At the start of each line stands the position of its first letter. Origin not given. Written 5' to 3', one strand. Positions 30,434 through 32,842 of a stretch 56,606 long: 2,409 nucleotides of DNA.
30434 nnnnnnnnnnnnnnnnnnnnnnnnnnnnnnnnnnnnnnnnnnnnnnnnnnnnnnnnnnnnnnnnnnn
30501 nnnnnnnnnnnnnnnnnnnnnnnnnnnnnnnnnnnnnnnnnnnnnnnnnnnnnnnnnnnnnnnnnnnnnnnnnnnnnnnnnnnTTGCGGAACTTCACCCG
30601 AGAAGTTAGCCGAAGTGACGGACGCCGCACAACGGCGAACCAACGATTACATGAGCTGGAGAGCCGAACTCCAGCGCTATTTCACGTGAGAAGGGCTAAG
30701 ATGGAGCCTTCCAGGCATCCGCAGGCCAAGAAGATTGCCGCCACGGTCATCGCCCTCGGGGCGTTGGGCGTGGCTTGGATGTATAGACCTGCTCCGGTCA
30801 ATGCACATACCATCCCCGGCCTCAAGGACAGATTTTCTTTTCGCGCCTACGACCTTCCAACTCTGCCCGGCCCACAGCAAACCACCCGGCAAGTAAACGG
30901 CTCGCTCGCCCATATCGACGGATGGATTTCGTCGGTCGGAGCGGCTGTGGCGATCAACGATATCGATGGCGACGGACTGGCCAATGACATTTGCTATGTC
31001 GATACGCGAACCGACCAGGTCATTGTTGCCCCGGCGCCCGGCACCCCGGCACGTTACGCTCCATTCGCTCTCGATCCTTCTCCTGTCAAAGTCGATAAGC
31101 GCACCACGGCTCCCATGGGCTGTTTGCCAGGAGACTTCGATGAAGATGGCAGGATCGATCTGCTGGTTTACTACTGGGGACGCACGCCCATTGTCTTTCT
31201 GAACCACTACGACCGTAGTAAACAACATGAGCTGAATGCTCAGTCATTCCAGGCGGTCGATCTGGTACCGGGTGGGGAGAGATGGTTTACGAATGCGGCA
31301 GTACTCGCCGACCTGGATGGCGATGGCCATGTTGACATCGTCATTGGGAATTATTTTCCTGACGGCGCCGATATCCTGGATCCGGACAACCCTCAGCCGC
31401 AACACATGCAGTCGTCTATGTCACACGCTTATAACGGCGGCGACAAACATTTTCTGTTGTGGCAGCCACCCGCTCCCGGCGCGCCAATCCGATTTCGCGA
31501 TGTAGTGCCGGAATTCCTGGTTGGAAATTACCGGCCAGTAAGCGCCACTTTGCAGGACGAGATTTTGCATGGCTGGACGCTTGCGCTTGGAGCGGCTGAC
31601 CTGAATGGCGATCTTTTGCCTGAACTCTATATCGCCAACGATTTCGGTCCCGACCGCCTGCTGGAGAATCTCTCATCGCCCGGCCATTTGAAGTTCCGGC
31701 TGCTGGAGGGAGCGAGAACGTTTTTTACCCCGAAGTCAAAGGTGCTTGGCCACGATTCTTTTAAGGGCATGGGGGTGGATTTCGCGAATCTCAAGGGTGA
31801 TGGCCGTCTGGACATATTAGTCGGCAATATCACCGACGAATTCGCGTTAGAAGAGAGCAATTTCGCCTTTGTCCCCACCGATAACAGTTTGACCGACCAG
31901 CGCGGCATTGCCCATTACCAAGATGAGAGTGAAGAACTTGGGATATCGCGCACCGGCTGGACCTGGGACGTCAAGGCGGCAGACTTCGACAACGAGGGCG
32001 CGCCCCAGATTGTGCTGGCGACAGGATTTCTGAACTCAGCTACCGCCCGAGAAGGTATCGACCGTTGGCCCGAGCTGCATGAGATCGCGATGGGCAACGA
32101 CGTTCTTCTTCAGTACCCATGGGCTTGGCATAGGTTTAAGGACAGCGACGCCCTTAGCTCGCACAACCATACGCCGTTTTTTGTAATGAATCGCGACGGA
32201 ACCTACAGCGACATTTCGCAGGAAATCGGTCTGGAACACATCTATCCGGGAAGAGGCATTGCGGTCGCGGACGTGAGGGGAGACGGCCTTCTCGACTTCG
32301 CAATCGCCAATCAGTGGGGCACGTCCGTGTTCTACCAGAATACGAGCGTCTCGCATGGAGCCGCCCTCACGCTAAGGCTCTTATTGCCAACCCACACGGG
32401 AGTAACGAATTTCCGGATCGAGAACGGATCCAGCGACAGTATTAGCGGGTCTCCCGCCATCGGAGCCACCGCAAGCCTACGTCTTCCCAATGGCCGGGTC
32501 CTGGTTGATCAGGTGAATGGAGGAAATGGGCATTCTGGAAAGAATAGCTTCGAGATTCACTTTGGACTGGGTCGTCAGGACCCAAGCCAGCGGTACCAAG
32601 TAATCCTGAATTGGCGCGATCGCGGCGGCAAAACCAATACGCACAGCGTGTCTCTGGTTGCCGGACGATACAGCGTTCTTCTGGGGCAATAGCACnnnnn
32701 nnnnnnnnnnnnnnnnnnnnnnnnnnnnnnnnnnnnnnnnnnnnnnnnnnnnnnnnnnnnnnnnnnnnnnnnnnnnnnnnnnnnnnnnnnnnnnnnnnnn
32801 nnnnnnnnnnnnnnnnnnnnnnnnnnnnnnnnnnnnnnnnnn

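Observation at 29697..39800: Canonical five-gene enediyne-type PKS cassette (E3-E4-E5-E-E10) without obvious enediyne tailoring genes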

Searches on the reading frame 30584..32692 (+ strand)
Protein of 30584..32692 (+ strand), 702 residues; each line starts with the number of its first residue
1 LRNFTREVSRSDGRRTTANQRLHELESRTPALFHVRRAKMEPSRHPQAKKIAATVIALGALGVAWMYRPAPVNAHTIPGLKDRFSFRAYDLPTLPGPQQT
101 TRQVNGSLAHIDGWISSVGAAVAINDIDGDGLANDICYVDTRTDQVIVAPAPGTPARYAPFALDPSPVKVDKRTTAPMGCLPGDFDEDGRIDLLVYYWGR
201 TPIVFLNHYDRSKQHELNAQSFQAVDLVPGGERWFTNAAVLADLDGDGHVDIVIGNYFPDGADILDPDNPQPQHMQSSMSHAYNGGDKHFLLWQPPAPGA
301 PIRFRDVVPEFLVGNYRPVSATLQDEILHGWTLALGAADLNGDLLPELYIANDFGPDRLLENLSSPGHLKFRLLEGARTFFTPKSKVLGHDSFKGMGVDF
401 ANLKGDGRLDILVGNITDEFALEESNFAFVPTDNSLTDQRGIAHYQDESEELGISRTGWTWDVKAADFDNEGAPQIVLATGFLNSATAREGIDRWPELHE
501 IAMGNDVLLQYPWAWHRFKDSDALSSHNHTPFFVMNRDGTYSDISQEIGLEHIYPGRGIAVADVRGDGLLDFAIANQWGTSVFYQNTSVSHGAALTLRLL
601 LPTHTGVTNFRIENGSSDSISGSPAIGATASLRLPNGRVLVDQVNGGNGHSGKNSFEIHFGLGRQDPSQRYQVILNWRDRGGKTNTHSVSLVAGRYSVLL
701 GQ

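Call 3: search_protein_families(library=pfam, proteins=[window:30584-32692:+], max_evalue=0.01)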
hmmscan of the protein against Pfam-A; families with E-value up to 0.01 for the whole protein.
window:30584-32692:+ (702 aa): 3 families
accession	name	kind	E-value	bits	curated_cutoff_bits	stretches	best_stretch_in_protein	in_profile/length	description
PF13517.12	FG-GAP_3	-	1.3e-24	87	26.9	4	184-254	1-61/61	FG-GAP-like repeat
PF07593.17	UnbV_ASPIC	-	1.5e-09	38.1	23.4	1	625-685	1-56/68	ASPIC and UnbV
PF01839.29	FG-GAP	-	2.4e-09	37.3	22.1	1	235-260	1-26/37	FG-GAP repeat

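Call 4: search_protein_families(library=ncbifam, proteins=[window:30584-32692:+], max_evalue=0.01)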
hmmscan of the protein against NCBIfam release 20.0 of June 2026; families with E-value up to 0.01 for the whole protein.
window:30584-32692:+ (702 aa): 0 families

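Call 80: search_solved_structures(query=window:30701-32689:+, max_evalue=0.01)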
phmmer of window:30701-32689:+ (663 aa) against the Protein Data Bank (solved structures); distinct sequences matched with E-value up to 0.01: 0.
